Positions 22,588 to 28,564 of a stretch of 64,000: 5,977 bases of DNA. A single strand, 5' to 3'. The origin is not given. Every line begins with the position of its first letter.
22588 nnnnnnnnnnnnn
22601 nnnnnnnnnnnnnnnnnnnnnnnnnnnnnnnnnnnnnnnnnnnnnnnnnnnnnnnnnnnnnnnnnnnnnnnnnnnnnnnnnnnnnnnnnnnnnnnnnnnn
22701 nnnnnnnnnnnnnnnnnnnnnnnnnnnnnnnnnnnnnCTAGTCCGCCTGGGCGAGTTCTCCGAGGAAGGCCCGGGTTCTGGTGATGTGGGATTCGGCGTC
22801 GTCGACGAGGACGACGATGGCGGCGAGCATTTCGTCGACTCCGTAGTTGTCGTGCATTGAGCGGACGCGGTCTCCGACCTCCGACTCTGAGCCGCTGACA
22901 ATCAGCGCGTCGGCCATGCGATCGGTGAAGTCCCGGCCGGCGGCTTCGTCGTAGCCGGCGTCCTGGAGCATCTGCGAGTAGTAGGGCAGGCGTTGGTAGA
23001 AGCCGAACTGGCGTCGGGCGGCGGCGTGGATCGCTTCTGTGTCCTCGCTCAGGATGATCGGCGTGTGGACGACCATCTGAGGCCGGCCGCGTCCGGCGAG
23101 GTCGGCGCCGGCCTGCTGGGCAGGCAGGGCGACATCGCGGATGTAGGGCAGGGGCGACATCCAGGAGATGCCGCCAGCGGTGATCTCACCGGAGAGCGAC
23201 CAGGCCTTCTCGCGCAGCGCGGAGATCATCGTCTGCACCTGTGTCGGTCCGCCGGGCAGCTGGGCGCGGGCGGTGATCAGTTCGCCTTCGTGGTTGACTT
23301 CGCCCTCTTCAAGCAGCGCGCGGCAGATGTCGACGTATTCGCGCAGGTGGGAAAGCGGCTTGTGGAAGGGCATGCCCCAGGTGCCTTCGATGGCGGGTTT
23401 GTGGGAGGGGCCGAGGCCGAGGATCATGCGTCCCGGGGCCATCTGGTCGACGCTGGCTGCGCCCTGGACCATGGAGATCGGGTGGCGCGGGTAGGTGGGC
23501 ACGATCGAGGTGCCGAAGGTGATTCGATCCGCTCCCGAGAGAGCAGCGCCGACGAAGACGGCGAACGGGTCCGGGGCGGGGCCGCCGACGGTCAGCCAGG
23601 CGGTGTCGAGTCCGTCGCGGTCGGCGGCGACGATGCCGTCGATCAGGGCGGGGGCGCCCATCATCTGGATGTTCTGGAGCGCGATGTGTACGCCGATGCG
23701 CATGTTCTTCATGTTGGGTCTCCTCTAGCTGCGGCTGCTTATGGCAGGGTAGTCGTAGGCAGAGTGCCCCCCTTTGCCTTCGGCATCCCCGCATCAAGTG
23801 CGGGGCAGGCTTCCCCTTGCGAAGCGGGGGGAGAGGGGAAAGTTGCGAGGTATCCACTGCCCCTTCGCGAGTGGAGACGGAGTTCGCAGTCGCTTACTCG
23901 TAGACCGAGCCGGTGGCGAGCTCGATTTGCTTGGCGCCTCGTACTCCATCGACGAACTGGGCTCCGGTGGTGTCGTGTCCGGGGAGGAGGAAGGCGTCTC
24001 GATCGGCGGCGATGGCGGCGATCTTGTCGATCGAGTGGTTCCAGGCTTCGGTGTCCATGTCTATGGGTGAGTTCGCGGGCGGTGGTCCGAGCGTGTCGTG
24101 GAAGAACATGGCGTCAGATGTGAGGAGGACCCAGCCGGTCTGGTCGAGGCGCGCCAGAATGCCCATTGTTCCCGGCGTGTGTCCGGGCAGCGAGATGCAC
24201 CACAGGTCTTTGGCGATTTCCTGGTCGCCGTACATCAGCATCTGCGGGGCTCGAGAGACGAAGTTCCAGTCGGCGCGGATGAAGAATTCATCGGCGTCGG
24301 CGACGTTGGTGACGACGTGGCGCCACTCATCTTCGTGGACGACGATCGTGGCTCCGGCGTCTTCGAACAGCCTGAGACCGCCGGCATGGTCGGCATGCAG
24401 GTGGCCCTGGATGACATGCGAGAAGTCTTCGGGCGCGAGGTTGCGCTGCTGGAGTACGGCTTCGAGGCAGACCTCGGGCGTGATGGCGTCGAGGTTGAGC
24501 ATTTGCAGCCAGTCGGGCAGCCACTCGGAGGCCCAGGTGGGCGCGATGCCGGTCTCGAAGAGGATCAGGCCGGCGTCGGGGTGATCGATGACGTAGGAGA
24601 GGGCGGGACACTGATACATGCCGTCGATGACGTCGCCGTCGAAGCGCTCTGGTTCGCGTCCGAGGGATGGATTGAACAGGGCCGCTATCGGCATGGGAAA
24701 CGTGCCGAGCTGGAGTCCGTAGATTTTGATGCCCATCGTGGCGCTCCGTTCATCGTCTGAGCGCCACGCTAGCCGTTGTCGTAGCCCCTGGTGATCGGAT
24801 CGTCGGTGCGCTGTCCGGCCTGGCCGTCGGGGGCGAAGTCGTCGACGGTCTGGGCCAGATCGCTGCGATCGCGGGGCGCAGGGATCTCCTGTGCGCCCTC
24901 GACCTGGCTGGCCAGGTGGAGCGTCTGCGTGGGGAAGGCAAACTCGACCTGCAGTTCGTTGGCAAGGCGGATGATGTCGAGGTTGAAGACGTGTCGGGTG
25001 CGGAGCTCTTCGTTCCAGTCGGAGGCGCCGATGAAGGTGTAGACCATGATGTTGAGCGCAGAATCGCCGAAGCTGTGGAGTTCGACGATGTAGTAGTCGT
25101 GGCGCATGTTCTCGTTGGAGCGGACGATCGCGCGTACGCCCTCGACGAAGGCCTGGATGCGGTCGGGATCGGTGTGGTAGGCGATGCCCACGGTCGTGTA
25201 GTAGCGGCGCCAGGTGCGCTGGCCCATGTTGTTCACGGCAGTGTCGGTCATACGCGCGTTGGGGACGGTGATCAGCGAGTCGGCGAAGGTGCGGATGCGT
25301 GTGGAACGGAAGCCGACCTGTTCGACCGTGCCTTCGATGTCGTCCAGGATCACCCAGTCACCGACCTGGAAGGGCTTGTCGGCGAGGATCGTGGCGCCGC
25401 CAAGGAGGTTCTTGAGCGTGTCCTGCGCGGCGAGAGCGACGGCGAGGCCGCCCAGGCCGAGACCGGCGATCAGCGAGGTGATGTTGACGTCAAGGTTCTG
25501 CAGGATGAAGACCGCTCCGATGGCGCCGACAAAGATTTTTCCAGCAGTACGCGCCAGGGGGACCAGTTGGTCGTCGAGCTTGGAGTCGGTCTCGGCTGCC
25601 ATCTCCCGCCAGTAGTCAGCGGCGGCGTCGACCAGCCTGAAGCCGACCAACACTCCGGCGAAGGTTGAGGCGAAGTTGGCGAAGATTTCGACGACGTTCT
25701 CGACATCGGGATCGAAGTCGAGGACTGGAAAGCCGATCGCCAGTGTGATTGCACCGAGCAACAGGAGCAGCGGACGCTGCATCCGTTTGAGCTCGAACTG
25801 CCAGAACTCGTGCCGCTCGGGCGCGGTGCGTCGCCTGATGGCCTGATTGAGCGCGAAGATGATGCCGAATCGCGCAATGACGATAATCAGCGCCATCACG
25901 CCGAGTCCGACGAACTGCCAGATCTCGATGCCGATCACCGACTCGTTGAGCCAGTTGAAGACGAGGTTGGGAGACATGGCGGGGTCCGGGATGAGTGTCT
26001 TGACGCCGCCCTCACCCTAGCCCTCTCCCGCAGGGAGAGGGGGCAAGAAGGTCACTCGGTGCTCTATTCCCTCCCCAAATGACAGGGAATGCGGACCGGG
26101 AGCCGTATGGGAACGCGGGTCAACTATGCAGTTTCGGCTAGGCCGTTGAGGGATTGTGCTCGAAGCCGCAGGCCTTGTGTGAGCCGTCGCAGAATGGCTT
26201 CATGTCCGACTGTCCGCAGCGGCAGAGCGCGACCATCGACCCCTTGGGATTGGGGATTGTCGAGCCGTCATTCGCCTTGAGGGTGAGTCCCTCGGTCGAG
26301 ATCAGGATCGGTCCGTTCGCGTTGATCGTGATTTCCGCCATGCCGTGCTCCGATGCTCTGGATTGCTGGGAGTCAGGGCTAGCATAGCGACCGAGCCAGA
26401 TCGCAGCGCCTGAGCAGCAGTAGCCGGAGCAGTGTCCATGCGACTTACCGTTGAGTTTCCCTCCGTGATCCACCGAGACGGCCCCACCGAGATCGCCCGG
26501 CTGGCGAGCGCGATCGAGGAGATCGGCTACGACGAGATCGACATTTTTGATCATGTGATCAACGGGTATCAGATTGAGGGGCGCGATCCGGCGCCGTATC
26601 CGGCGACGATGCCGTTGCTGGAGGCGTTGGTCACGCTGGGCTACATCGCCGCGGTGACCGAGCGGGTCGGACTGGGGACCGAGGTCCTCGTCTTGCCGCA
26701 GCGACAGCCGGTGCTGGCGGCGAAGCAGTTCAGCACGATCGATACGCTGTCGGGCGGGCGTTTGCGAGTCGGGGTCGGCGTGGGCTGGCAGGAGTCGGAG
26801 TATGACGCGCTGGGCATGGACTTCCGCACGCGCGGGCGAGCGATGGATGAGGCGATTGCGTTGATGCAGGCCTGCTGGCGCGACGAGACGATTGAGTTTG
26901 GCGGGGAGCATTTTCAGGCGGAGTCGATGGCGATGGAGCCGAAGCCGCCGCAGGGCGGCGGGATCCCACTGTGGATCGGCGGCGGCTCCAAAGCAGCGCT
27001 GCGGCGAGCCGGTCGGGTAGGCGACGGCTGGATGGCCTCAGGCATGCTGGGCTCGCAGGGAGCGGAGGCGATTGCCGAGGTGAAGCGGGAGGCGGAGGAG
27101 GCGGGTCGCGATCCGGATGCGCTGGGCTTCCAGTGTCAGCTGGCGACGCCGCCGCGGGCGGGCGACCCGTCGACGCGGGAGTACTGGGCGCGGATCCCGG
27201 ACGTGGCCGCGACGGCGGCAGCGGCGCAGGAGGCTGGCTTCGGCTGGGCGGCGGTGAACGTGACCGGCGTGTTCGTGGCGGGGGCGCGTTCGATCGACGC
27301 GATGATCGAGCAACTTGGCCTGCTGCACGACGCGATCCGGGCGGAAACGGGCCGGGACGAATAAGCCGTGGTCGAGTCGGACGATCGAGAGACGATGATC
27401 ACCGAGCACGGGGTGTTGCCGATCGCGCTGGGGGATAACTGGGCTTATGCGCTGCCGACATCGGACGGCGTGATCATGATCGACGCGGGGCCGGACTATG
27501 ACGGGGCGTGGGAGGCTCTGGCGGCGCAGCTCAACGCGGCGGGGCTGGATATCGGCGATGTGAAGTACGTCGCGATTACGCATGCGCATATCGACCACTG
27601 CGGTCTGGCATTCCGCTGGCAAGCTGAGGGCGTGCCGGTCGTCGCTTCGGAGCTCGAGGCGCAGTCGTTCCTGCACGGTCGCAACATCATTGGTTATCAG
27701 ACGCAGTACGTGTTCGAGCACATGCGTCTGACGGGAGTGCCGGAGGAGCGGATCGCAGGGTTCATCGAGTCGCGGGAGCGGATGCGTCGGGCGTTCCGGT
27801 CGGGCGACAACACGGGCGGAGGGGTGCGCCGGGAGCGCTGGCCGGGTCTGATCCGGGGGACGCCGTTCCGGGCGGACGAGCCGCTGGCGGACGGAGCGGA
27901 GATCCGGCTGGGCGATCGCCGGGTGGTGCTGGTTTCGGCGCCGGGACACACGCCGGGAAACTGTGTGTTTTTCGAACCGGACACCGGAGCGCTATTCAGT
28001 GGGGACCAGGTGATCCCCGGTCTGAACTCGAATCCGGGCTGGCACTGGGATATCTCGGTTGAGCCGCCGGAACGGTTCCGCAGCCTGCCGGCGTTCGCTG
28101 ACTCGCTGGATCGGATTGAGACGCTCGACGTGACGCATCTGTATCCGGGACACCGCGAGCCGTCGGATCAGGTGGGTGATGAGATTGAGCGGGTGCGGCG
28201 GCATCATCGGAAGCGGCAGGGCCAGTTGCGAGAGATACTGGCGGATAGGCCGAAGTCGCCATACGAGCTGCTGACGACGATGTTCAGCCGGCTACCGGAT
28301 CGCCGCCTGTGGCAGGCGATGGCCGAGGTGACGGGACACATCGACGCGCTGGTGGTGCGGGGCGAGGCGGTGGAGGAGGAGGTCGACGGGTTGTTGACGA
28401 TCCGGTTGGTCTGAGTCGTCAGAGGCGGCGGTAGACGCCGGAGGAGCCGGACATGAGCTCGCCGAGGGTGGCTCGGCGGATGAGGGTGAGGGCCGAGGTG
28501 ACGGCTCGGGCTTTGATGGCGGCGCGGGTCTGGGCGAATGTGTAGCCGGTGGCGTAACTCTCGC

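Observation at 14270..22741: Head-to-tail array of seven MFS_3 (EntS-like) transporter domains with a shared C-terminal tail motif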

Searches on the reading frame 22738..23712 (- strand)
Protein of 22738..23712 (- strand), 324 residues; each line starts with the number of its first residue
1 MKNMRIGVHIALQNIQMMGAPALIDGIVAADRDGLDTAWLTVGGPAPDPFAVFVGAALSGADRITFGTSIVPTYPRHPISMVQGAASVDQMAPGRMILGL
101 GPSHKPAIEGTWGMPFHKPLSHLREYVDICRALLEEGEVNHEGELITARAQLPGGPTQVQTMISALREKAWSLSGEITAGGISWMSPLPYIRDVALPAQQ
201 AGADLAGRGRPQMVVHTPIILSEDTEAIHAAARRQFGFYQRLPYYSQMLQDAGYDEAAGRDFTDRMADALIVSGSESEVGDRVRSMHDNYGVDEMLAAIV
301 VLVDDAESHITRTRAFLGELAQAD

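Call 59: search_protein_families(library=ncbifam, proteins=[window:22738-23712:-], max_evalue=0.00001)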
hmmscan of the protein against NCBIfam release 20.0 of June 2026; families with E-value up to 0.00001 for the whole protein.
window:22738-23712:- (324 aa): 19 families
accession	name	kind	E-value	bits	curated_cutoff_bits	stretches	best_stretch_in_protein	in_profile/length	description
TIGR03564.1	F420_MSMEG_4879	subfamily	4.3e-50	170.8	234.25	1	24-289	2-258/265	TIGR03564 family F420-dependent LLM class oxidoreductase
TIGR04024.1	F420_NP1902A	hypoth_equivalog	8e-29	100.4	345.4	1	22-309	16-322/330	TIGR04024 family LLM class F420-dependent oxidoreductase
TIGR03620.1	F420_MSMEG_4141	subfamily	5.3e-25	88.3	219.8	1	7-309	5-268/280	TIGR03620 family F420-dependent LLM class oxidoreductase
TIGR03617.1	F420_MSMEG_2256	subfamily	8.4e-25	87.3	278.15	1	31-256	5-243/318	TIGR03617 family F420-dependent LLM class oxidoreductase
TIGR03559.1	F420_Rv3520c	subfamily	2.8e-22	79.2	335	1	22-150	14-141/325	LLM class F420-dependent oxidoreductase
TIGR03841.1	F420_Rv3093c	subfamily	5.8e-22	78.4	213.65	1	28-297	17-294/298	LLM class F420-dependent oxidoreductase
NF002619.0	PRK02271.1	equivalog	1.2e-20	74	276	1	25-234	18-228/329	5,10-methylenetetrahydromethanopterin reductase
TIGR03555.1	F420_mer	equivalog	7.2e-19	68.3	348.7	1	29-233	20-226/325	5,10-methylenetetrahydromethanopterin reductase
TIGR03857.1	F420_MSMEG_2249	hypoth_equivalog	3.6e-14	52.7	218.4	1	22-258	15-254/329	TIGR03857 family LLM class F420-dependent oxidoreductase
TIGR03619.1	F420_Rv2161c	subfamily_domain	5.6e-14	52.3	166.9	1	37-212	29-209/247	TIGR03619 family F420-dependent LLM class oxidoreductase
TIGR03885.1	flavin_revert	hypoth_equivalog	3.5e-13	49.4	398.7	1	52-297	51-293/315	TIGR03885 family FMN-dependent LLM class oxidoreductase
TIGR03557.1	F420_G6P_family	subfamily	2.2e-12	46.8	210.4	1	34-276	26-271/316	TIGR03557 family F420-dependent LLM class oxidoreductase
TIGR03621.1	F420_MSMEG_2516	subfamily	8.2e-10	38.3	213.15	1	46-151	39-141/295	TIGR03621 family F420-dependent LLM class oxidoreductase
TIGR03560.1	F420_Rv1855c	subfamily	2e-09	37.6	231.4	1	59-148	61-153/227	TIGR03560 family F420-dependent LLM class oxidoreductase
TIGR03571.1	lucif_BA3436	subfamily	6.3e-09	35.5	303.9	1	48-152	68-171/304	TIGR03571 family LLM class oxidoreductase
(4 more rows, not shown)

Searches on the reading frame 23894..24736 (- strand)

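Call 59: search_protein_families(library=ncbifam, proteins=[window:23894-24736:-], max_evalue=0.00001)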
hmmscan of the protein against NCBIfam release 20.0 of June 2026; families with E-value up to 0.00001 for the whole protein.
window:23894-24736:- (280 aa): 6 families
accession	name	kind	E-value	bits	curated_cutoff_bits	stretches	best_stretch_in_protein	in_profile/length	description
NF047976.1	lactonase_AhlS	equivalog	5.8e-25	87.9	475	1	34-257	32-262/276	AhlS family quorum-quenching N-acyl homoserine lactonase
NF045699.1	AHLLactAiiA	equivalog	1e-20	74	375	1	41-259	30-241/251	quorum-quenching N-acyl homoserine lactonase AiiA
NF047925.1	pyridox_lacton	equivalog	2.5e-20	73.4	325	1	42-256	32-254/268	4-pyridoxolactonase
NF045700.1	AHLLactAttM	equivalog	8.2e-20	71.4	390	1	40-257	28-248/257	AttM family quorum-quenching N-acyl homoserine lactonase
NF047979.1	lactonase_AidB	equivalog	9.6e-09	34.9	360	1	93-254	82-252/271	AidB family quorum-quenching N-acyl homoserine lactonase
NF047919.1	lactonase_YtnP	equivalog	3.5e-07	29.7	425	1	85-193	80-194/274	YtnP family quorum-quenching lactonase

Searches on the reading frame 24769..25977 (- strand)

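Call 59: search_protein_families(library=ncbifam, proteins=[window:24769-25977:-], max_evalue=0.00001)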
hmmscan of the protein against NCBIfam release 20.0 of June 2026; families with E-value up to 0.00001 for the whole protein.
window:24769-25977:- (402 aa): 6 families
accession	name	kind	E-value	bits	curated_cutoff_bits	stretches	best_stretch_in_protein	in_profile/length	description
NF047601.1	MscSThanab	equivalog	1e-26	94.1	500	1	135-355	61-276/280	small-conductance mechanosensitive channel MscS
NF007662.0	PRK10334.1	subfamily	6e-24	84.8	321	1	95-322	28-247/286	small-conductance mechanosensitive channel MscS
NF047602.1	MscsSHelicob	equivalog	1.8e-22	80.1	400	1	150-317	57-222/260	small-conductance mechanosensitive channel MscS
NF008438.0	PRK11281.1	equivalog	1.3e-13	49.7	991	1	152-360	888-1093/1113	mechanosensitive channel MscK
NF008542.0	PRK11465.1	equivalog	9.7e-13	47.2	596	1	136-292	507-660/741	mechanosensitive channel protein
NF008180.0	PRK10929.1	equivalog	3.8e-08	31.6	809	1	167-356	903-1086/1109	miniconductance mechanosensitive channel MscM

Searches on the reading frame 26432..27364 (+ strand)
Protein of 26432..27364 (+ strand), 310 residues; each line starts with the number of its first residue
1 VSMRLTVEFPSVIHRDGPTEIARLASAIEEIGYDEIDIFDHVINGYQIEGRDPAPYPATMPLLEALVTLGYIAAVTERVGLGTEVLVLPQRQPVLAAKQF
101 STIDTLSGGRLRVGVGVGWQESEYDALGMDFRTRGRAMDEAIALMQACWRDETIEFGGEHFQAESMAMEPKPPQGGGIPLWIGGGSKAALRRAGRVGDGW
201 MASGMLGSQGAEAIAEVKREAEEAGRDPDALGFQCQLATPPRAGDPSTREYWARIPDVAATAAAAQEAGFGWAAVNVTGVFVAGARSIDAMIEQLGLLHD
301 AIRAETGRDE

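Call 48: search_protein_families(library=pfam, proteins=[window:26432-27364:+], max_evalue=0.0001)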
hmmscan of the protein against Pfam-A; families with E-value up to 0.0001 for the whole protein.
window:26432-27364:+ (310 aa): 1 family
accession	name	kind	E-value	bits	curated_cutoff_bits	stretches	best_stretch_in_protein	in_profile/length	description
PF00296.26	Bac_luciferase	-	3.3e-55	188.1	27.9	1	17-233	21-222/314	Luciferase-like monooxygenase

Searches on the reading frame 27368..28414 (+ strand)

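Call 48: search_protein_families(library=pfam, proteins=[window:27368-28414:+], max_evalue=0.0001)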
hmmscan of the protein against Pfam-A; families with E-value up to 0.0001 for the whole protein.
window:27368-28414:+ (348 aa): 3 families
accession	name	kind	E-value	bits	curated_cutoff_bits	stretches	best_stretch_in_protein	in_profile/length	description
PF00753.33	Lactamase_B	-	1.2e-21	78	22.7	1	25-262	7-196/196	Metallo-beta-lactamase superfamily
PF12706.13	Lactamase_B_2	-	5.9e-06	26.4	27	1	36-94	3-63/200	Beta-lactamase superfamily domain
PF19583.5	ODP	-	1.6e-05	25.3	27.2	0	175-214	95-136/194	ODP family beta lactamase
